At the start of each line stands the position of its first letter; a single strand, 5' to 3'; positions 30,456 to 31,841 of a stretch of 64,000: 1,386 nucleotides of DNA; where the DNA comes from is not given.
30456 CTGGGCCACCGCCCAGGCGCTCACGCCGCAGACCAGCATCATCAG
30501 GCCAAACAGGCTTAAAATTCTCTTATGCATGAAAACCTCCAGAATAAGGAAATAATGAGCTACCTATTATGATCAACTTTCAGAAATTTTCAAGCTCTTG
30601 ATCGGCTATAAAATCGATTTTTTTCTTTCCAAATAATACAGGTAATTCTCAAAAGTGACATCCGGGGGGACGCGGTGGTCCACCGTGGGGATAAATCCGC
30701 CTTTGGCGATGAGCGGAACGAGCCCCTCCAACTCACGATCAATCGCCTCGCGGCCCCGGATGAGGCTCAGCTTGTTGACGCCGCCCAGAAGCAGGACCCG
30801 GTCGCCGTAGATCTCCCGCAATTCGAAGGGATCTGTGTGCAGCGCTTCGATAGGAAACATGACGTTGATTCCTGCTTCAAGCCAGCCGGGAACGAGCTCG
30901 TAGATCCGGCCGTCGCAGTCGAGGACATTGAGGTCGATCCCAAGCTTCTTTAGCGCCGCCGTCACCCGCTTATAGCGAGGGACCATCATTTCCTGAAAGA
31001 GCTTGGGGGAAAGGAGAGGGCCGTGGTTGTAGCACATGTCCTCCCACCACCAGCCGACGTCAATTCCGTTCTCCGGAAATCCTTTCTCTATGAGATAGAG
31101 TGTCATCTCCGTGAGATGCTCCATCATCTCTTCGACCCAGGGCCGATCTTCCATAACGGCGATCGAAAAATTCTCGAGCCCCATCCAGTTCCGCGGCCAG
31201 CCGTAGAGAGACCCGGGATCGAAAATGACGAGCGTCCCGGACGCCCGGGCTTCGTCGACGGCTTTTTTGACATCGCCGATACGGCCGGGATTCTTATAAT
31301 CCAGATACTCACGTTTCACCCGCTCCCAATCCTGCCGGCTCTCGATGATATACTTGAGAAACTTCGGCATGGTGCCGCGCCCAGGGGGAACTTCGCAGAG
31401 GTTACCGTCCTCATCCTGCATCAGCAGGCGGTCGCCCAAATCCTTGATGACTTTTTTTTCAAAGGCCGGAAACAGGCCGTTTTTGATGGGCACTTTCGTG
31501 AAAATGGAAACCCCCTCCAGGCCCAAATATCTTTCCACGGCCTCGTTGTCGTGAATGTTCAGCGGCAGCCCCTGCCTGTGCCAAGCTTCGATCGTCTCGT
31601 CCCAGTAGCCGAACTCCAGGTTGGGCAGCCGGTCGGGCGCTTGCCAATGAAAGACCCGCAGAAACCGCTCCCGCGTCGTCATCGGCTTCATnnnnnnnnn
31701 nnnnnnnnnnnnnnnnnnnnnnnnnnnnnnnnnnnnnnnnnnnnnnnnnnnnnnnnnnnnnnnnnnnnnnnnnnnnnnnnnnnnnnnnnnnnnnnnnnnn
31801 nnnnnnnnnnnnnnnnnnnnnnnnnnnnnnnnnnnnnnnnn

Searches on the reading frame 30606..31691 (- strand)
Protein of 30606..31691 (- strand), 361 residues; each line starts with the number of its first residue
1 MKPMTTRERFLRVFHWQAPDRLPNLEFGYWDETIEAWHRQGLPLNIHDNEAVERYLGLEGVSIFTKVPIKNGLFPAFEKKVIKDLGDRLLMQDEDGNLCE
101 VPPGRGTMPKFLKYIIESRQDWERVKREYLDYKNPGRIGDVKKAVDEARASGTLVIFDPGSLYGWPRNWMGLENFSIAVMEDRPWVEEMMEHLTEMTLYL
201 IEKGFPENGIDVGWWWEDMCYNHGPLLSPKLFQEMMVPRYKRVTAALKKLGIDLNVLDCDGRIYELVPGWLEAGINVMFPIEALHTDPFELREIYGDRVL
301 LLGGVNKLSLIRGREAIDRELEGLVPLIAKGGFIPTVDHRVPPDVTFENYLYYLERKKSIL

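Call 83: search_protein_families(library=pfam, proteins=[window:30606-31691:-], max_evalue=0.00001)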
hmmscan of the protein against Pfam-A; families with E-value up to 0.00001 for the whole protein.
window:30606-31691:- (361 aa): 1 family
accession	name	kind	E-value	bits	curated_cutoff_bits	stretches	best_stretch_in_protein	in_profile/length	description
PF01208.23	URO-D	-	1.2e-12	47.9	23.9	1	99-352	83-338/346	Uroporphyrinogen decarboxylase (URO-D)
